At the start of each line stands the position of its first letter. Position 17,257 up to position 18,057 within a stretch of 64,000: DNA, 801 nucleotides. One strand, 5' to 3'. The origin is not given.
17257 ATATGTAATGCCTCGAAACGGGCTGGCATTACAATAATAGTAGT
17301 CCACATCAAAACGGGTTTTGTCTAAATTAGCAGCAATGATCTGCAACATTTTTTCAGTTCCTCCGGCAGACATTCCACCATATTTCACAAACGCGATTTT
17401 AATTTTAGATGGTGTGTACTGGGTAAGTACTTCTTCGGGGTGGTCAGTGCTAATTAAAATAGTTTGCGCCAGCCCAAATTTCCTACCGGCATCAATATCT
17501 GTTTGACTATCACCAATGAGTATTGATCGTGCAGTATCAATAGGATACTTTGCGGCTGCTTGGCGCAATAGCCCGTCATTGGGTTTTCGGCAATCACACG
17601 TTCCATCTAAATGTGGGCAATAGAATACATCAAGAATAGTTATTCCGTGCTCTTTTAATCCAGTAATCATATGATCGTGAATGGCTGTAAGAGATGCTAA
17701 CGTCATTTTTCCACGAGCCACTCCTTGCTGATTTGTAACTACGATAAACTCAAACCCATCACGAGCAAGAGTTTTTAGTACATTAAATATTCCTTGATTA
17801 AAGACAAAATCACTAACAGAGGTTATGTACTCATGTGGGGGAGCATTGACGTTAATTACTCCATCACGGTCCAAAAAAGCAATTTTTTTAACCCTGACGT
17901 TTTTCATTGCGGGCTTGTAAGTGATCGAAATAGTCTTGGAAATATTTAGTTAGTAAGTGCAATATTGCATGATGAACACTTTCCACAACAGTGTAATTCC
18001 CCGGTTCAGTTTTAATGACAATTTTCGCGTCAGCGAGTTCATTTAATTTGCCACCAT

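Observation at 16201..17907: GmhB heptose-bisphosphate phosphatase fused to a GT-B glycosyltransferase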

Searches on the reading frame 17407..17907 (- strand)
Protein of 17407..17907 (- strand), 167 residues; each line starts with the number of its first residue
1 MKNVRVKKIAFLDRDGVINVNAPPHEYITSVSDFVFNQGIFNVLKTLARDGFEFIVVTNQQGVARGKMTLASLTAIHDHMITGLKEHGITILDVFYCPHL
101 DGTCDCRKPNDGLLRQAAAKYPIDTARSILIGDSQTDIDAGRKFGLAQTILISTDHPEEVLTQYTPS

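Call 33: search_solved_structures(query=window:17407-17907:-, max_evalue=0.00001, show_alignments=3)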
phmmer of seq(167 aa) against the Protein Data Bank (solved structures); distinct sequences matched with E-value up to 0.00001: 6.
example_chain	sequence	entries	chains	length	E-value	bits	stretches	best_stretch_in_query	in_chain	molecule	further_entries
4pnh_A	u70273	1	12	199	8.8e-26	93.9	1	6-152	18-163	D,D-heptose 1,7-bisphosphate phosphatase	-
3l8e_A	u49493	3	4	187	1e-25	93.7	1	10-157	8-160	D,D-heptose 1,7-bisphosphate phosphatase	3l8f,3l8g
2gmw_A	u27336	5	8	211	1.3e-25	93.3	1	10-157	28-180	D,D-heptose 1,7-bisphosphate phosphatase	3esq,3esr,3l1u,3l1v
3l8h_A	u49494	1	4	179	3.7e-23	85.4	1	8-161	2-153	Putative haloacid dehalogenase-like hydrolase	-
2fpr_A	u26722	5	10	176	9.1e-20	74.3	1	7-146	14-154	Histidine biosynthesis bifunctional protein hisB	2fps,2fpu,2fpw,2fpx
2o2x_A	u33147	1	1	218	1.4e-19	73.7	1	10-153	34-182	hypothetical protein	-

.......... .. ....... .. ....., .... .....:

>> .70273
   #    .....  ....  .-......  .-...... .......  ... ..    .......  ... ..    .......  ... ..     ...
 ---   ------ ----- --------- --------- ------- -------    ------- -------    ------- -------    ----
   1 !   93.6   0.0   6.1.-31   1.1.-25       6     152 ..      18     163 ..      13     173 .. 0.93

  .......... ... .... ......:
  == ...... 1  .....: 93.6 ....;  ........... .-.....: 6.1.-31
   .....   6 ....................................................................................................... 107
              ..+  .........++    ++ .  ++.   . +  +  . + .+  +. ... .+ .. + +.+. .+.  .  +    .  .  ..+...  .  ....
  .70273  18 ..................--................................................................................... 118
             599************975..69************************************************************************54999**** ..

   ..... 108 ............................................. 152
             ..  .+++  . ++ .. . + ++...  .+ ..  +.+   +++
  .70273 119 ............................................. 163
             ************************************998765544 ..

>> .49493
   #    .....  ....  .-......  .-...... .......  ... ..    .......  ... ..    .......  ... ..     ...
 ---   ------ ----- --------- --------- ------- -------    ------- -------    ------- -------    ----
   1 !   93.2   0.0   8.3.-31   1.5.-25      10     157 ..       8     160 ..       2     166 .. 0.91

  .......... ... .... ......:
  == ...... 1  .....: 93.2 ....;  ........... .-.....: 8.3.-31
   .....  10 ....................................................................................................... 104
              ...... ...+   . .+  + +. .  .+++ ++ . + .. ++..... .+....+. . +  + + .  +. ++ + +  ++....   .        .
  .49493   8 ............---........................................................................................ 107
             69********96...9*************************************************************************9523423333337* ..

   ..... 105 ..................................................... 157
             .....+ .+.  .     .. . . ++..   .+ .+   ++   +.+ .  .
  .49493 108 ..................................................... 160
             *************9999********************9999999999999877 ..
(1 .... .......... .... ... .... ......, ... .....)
